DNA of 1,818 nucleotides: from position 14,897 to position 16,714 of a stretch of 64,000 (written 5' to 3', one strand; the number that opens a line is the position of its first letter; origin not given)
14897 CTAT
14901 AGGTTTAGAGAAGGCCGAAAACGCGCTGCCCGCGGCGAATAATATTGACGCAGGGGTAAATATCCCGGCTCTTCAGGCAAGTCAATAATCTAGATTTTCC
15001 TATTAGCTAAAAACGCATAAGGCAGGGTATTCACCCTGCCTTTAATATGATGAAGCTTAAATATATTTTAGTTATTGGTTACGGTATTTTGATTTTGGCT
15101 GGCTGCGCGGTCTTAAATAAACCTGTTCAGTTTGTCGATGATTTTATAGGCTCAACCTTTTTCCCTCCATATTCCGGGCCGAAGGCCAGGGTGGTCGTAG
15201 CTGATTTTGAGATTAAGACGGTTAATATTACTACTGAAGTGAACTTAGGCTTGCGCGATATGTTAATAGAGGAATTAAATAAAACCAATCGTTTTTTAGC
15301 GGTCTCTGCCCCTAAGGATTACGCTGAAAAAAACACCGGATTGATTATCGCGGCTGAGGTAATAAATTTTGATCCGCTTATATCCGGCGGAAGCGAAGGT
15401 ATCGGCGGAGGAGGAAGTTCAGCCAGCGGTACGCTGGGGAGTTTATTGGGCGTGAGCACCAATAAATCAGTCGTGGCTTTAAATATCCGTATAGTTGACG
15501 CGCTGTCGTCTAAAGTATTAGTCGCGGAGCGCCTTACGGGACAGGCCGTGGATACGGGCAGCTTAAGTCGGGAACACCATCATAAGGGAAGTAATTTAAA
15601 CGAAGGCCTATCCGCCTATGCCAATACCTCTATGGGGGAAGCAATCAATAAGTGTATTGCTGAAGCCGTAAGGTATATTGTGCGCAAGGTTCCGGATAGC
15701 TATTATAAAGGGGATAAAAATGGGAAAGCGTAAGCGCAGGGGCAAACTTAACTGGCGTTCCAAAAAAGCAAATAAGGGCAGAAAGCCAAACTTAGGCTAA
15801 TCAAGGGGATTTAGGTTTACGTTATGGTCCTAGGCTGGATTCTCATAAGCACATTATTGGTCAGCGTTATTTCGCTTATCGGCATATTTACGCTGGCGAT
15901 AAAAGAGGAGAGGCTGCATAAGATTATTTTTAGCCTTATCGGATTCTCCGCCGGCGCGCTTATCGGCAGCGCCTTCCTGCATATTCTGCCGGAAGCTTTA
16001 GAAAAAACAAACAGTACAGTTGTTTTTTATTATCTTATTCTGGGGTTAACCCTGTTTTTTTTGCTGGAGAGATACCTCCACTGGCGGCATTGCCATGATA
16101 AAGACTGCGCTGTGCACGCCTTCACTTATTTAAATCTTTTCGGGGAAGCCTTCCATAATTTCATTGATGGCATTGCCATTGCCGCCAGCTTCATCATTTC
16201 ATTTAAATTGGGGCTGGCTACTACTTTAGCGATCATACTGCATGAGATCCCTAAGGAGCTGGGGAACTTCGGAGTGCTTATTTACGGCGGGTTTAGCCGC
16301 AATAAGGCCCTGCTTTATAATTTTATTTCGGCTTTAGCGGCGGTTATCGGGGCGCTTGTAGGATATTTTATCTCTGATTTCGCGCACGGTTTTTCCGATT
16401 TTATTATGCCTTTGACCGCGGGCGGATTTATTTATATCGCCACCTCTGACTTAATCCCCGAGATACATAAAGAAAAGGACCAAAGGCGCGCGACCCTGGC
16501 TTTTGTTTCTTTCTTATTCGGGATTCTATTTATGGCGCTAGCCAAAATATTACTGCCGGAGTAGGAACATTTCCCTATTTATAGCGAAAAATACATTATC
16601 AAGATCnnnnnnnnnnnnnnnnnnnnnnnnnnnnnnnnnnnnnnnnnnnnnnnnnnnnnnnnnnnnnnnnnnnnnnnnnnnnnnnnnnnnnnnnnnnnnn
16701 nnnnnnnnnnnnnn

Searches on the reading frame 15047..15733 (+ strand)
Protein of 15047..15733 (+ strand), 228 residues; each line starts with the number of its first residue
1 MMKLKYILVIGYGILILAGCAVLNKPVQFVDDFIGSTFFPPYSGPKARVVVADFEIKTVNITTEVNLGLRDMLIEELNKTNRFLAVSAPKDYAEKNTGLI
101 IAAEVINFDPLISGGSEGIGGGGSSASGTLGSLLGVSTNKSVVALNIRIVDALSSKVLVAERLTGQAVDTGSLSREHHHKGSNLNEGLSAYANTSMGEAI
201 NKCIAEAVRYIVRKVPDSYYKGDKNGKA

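Call 38: search_protein_families(library=pfam, proteins=[window:15047-15733:+], max_evalue=0.000001)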
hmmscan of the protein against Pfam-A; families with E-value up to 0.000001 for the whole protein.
window:15047-15733:+ (228 aa): 1 family
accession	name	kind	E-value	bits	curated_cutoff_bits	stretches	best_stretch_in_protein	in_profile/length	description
PF03783.19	CsgG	-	2.1e-15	57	20.8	1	99-218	92-204/210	Curli production assembly/transport component CsgG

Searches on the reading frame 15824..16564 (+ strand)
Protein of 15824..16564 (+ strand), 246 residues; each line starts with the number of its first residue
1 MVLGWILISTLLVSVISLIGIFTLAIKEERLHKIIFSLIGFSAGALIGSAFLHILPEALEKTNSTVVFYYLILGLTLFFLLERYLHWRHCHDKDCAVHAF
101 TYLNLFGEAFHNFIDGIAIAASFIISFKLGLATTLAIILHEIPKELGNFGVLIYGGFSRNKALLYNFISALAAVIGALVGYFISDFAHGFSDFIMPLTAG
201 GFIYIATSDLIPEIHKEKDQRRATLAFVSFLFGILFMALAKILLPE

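Call 38: search_protein_families(library=pfam, proteins=[window:15824-16564:+], max_evalue=0.000001)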
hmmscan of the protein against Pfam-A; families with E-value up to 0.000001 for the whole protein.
window:15824-16564:+ (246 aa): 1 family
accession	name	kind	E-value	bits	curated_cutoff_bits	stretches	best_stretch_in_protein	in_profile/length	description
PF02535.28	Zip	-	3.9e-45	154.9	35.1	2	93-239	170-321/323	ZIP Zinc transporter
